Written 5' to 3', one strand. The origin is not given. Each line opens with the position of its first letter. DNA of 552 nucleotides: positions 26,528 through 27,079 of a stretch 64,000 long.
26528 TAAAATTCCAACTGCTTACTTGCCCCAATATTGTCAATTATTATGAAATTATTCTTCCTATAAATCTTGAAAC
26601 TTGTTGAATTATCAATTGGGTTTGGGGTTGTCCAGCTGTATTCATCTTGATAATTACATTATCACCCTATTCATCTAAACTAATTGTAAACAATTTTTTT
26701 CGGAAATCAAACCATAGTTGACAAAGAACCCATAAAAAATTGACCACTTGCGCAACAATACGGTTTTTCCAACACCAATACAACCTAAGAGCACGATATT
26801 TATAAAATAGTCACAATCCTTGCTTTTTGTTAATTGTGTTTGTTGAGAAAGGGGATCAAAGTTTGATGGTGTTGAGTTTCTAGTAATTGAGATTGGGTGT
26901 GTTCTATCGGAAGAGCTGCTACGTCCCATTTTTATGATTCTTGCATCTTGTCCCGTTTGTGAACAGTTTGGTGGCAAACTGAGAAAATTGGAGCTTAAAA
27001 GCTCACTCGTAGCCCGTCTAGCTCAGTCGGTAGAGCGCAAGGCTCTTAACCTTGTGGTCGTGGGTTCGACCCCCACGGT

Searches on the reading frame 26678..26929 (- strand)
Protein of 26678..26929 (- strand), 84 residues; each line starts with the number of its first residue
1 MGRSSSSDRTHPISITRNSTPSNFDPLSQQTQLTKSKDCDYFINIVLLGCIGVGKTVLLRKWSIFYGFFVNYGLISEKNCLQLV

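Call 7: search_protein_families(library=pfam, proteins=[window:26678-26929:-], max_evalue=1)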
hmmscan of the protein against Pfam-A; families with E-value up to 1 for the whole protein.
seq(84 aa): 2 families
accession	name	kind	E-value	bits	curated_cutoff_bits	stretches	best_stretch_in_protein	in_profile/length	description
PF13401.12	AAA_22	-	0.2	12.4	27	1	45-61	8-24/130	AAA domain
PF02367.23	TsaE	-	0.27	11.6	26.6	1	34-62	18-41/128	Threonylcarbamoyl adenosine biosynthesis protein TsaE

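Call 31: search_solved_structures(query=window:26678-26929:-, max_evalue=10, show_alignments=1)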
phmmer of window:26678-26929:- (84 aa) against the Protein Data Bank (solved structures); distinct sequences matched with E-value up to 10: 35.
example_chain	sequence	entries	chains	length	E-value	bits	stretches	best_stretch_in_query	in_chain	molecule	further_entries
2ew1_A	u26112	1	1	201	0.059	17.1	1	36-63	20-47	Ras-related protein Rab-30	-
1oiw_A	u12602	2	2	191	0.22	15.3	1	26-62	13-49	RAS-RELATED PROTEIN RAB-11A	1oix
1oiv_A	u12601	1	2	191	0.23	15.3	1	26-62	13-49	RAS-RELATED PROTEIN RAB-11A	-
2f7s_A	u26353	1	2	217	0.56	14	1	36-63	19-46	Ras-related protein Rab-27B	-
3rwm_B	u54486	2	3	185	0.72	13.6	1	37-63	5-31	GTP-binding protein YPT32/YPT11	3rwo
5fbr_B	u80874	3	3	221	0.75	13.6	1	34-62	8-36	Ras-related protein Rab-11A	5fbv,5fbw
5fbl_B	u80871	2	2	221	0.75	13.6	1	34-62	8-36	Ras-related protein Rab-11A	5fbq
2iey_A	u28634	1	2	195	0.81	13.5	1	37-63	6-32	Ras-related protein Rab-27B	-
2if0_A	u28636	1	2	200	0.84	13.4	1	37-63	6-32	Ras-related protein Rab-27B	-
7e8t_L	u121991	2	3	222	0.85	13.4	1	37-63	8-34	GTP-binding protein YPT32/YPT11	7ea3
4d0l_B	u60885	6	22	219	0.86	13.4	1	34-62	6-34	RAS-RELATED PROTEIN RAB-11A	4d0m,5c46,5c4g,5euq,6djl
2zet_A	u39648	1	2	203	0.87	13.4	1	37-63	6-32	Ras-related protein Rab-27B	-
6ixv_E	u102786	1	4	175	0.87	13.4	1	34-62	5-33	Ras-related protein Rab-11A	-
5jcz_A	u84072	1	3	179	0.89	13.4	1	34-62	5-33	Ras-related protein Rab-11A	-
7u05_L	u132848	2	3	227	0.92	13.3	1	37-63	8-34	GTP-binding protein YPT32/YPT11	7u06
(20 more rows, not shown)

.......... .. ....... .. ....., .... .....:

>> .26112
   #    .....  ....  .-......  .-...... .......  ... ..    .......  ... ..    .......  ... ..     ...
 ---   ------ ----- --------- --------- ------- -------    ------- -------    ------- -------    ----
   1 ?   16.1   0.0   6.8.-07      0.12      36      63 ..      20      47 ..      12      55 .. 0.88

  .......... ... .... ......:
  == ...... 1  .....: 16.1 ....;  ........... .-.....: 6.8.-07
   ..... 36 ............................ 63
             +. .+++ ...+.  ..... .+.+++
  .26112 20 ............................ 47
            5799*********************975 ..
